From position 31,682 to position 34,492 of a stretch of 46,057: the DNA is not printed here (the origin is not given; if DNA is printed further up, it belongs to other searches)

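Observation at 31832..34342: PseH-like GNAT fused in-frame to a ~650-aa uncharacterised GT-B-like domain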

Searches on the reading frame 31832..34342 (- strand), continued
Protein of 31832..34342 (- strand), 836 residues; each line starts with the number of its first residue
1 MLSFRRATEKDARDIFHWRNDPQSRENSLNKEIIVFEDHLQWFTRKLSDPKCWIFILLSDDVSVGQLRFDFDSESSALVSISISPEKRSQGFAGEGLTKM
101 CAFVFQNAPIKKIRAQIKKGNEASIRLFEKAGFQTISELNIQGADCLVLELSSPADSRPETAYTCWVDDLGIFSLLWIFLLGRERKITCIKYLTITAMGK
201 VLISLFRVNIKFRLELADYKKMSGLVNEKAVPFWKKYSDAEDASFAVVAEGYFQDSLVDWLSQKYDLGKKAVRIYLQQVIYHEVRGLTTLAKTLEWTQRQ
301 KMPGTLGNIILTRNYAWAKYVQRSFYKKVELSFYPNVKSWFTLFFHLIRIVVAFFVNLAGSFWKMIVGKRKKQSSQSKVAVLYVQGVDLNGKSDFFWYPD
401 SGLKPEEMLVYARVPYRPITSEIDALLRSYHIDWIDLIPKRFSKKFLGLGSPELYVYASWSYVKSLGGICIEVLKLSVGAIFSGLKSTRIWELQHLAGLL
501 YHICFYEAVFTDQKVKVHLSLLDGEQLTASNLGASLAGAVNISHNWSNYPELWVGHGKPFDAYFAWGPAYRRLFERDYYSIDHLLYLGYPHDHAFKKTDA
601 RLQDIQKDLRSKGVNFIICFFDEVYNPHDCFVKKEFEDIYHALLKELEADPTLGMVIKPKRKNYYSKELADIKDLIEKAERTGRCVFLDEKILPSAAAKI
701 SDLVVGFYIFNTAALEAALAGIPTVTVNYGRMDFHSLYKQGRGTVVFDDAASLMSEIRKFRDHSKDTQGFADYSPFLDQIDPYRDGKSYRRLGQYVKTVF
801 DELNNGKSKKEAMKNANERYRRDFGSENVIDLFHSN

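Call 53: find_encoding_contigs(protein=P0101, flank=10000, max_places=3)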
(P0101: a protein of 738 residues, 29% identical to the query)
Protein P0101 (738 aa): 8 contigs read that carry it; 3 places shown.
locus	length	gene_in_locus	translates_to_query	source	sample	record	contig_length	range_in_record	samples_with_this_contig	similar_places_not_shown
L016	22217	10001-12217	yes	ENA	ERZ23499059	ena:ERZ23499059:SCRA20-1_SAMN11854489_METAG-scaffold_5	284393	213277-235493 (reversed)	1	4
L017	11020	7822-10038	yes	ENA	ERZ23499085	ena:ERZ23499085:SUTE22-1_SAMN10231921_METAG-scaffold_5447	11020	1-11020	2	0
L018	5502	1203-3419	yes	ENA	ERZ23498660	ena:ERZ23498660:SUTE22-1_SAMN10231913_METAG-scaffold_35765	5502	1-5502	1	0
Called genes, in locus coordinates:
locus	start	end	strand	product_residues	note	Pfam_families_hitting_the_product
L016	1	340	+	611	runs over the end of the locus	PF00664:ABC_membrane, PF00005:ABC_tran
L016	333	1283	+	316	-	PF01408:GFO_IDH_MocA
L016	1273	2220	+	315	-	PF01408:GFO_IDH_MocA, PF03435:Sacchrp_dh_NADP (weak)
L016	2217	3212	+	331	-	PF03102:NeuB, PF08666:SAF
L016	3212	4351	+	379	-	PF02350:Epimerase_2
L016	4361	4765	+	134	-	PF00132:Hexapep, PF14602:Hexapep_2 (weak)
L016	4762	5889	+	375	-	PF01041:DegT_DnrJ_EryC1, PF01212:Beta_elim_lyase (weak)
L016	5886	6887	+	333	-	PF00106:adh_short (weak), PF01073:3Beta_HSD, PF01370:Epimerase, PF02719:Polysacc_synt_2, PF04321:RmlD_sub_bind, PF16363:GDP_Man_Dehyd, PF07993:NAD_binding_4 (faint), PF13460:NAD_binding_10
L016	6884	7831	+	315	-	PF00685:Sulfotransfer_1 (weak)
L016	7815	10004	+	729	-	PF00224:PK, PF14306:PUA_2, PF01747:ATP-sulfurylase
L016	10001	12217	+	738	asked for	PF01583:APS_kinase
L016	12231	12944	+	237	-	PF02348:CTP_transf_3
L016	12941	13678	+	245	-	PF00106:adh_short, PF01370:Epimerase, PF13561:adh_short_C2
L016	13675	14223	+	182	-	PF00132:Hexapep, PF14602:Hexapep_2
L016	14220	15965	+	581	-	-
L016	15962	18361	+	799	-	PF19510:DUF6044, PF09586:YfhO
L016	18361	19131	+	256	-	PF02348:CTP_transf_3, PF12804:NTP_transf_3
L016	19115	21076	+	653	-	-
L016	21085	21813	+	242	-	PF13578:Methyltransf_24 (faint), PF05711:TylF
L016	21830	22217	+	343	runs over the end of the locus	PF01408:GFO_IDH_MocA, PF02894:GFO_IDH_MocA_C, PF22725:GFO_IDH_MocA_C3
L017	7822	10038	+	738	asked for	PF01583:APS_kinase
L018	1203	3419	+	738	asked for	PF01583:APS_kinase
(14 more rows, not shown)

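Call 56: search_protein_families(library=pfam, proteins=[L011:1-594:+, L011:3187-4194:+, L012:2713-3315:+, L013:3-794:+, L016:14220-15965:+, L016:19115-21076:+, L015:105-1166:+, L015:4256-5236:+, L015:13839-15809:+, L006:270-1080:+], max_evalue=0.01)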
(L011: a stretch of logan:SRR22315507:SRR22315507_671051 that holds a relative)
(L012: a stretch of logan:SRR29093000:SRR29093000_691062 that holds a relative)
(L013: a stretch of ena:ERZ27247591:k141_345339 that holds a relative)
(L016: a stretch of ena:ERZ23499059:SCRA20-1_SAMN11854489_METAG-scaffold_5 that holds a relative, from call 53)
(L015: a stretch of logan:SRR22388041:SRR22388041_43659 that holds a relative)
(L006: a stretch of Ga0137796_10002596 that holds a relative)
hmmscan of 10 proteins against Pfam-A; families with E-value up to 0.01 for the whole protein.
L011:1-594:+ (197 aa): 1 family
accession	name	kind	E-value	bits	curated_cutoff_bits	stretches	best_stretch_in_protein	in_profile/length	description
PF02585.22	PIG-L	-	1.7e-12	48.4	28.2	1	3-104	27-128/129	GlcNAc-PI de-N-acetylase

L011:3187-4194:+ (336 aa): 2 families
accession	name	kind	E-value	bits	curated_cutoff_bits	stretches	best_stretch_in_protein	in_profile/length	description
PF04055.27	Radical_SAM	-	1.5e-16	61.5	29.5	1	196-332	2-142/166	Radical SAM superfamily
PF02310.24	B12-binding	-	2e-15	57.1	32.1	1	15-129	11-121/121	B12 binding domain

L012:2713-3315:+ (201 aa): 1 family
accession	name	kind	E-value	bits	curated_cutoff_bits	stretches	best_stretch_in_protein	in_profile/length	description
PF21211.3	FkbH_N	-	1.6e-13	51.4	27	1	36-199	1-156/192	FkbH, N-terminal domain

L013:3-794:+ (263 aa): 0 families

L016:14220-15965:+ (581 aa): 0 families

L016:19115-21076:+ (653 aa): 0 families

L015:105-1166:+ (353 aa): 2 families
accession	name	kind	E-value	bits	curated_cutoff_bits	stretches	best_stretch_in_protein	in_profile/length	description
PF04101.22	Glyco_tran_28_C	-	0.00014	22.4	22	1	197-322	16-147/166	Glycosyltransferase family 28 C-terminal domain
PF13692.12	Glyco_trans_1_4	-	0.0062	17.2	27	1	193-280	18-109/142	Glycosyl transferases group 1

L015:4256-5236:+ (326 aa): 0 families

L015:13839-15809:+ (656 aa): 1 family
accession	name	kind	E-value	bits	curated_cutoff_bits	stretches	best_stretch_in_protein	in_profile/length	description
PF02350.25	Epimerase_2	-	0.0038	16.6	30.6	1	482-578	188-289/347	UDP-N-acetylglucosamine 2-epimerase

L006:270-1080:+ (270 aa): 0 families

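Call 62: list_cluster_members(proteins=[P0003, P0004, P0005, P0006, P0010, P0013, P0020, P0101, P0109, P0050])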
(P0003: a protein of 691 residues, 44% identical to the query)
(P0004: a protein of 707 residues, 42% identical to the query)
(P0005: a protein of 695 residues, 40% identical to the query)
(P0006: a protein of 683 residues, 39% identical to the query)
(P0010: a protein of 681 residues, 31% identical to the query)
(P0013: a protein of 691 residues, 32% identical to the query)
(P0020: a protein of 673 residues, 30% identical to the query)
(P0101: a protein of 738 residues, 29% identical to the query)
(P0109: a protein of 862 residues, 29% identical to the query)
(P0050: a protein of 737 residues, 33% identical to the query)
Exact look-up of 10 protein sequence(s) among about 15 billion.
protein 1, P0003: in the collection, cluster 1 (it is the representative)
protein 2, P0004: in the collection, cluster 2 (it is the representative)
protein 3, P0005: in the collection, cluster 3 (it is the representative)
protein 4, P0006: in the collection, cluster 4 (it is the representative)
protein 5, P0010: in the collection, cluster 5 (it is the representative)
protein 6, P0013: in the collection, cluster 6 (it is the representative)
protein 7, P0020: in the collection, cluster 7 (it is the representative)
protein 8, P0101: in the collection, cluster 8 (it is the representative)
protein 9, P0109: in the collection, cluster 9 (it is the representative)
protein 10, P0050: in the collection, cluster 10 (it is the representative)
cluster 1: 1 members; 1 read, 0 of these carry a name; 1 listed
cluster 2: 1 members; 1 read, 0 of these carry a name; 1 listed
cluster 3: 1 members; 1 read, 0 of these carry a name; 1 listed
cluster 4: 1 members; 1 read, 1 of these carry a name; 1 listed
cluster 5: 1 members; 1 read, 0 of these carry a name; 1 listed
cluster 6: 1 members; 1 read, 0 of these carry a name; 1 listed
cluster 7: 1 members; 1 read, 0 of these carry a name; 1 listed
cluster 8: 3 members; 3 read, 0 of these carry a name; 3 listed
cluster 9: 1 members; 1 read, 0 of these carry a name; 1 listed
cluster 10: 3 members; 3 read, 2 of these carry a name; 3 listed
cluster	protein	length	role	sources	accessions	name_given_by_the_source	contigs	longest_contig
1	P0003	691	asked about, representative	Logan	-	-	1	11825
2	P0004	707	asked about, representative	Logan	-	-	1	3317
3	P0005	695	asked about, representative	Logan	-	-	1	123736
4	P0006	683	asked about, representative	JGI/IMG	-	hypothetical protein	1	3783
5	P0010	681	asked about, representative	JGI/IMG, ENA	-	-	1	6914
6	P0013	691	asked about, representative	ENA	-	-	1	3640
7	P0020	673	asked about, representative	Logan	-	-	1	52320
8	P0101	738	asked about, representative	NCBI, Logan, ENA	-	-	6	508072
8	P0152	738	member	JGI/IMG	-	-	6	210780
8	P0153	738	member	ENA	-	-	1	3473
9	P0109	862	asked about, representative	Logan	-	-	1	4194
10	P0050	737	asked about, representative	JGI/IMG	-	hypothetical protein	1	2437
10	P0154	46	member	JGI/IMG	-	hypothetical protein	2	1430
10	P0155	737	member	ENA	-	-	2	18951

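Call 64: find_encoding_contigs(protein=P0005, flank=10000, max_places=2)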
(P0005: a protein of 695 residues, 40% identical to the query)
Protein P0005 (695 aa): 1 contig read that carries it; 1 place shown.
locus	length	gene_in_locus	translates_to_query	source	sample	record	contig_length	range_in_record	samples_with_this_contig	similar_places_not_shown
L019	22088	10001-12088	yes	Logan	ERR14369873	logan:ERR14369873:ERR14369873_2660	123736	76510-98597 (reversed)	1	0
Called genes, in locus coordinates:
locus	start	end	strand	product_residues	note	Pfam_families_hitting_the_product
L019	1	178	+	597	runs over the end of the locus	PF00664:ABC_membrane, PF03193:RsgA_GTPase (weak), PF00005:ABC_tran, PF02463:SMC_N, PF13304:AAA_21 (faint)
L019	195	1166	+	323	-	PF01073:3Beta_HSD, PF01370:Epimerase, PF02719:Polysacc_synt_2, PF04321:RmlD_sub_bind, PF05368:NmrA, PF07993:NAD_binding_4 (faint), PF13460:NAD_binding_10, PF16363:GDP_Man_Dehyd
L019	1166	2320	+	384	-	PF00155:Aminotran_1_2, PF01041:DegT_DnrJ_EryC1, PF01053:Cys_Met_Meta_PP, PF01212:Beta_elim_lyase, PF00266:Aminotran_5 (weak)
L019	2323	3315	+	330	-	PF01408:GFO_IDH_MocA, PF02894:GFO_IDH_MocA_C, PF22725:GFO_IDH_MocA_C3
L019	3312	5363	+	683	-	PF02348:CTP_transf_3, PF12804:NTP_transf_3, PF00202:Aminotran_3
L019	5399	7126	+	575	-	PF02310:B12-binding, PF04055:Radical_SAM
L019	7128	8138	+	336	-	PF04101:Glyco_tran_28_C (weak)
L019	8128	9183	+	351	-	PF03102:NeuB, PF08666:SAF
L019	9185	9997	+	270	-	-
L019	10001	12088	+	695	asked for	-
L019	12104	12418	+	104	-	-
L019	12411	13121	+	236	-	PF00106:adh_short, PF13561:adh_short_C2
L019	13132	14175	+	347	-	PF13847:Methyltransf_31 (faint), PF13649:Methyltransf_25 (weak)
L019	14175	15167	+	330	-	PF02803:Thiolase_C (faint), PF08545:ACP_syn_III, PF08541:ACP_syn_III_C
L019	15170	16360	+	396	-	PF01575:MaoC_dehydratas, PF13452:FAS1_DH_region, PF23441:SDR, PF00106:adh_short, PF01370:Epimerase (faint), PF08659:KR, PF13561:adh_short_C2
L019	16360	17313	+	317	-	PF01209:Ubie_methyltran (weak), PF13489:Methyltransf_23, PF05175:MTS (weak), PF13847:Methyltransf_31, PF08241:Methyltransf_11, PF08242:Methyltransf_12, PF13649:Methyltransf_25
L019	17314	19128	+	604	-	PF21211:FkbH_N (weak)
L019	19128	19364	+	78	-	-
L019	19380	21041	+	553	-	PF02522:Antibiotic_NAT, PF16254:DUF4910 (weak), PF09940:DUF2172 (faint)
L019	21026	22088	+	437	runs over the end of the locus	PF16254:DUF4910, PF09940:DUF2172, PF16221:HTH_47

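Call 65: find_encoding_contigs(protein=P0003, flank=10000, max_places=2)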
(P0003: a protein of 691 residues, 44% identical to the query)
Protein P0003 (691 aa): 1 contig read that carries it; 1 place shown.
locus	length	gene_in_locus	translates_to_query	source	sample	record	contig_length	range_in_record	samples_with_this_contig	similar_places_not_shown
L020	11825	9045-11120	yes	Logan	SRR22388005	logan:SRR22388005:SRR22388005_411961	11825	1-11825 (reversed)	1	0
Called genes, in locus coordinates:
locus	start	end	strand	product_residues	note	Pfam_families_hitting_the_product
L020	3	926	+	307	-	?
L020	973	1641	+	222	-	PF13489:Methyltransf_23, PF13847:Methyltransf_31, PF08241:Methyltransf_11, PF08242:Methyltransf_12 (weak), PF13649:Methyltransf_25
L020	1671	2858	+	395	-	-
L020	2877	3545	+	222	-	PF00117:GATase, PF01174:SNO (weak)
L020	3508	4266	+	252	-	PF00977:His_biosynth, PF01207:Dus (faint), PF02581:TMP-TENI (faint), PF03060:NMO (weak)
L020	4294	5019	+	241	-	PF02348:CTP_transf_3, PF12804:NTP_transf_3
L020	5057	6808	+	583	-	PF02310:B12-binding, PF04055:Radical_SAM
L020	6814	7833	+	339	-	PF04101:Glyco_tran_28_C (weak)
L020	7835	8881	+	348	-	PF03102:NeuB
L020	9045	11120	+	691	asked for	-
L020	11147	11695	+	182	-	PF00583:Acetyltransf_1 (weak), PF13302:Acetyltransf_3, PF13420:Acetyltransf_4 (weak)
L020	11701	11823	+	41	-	?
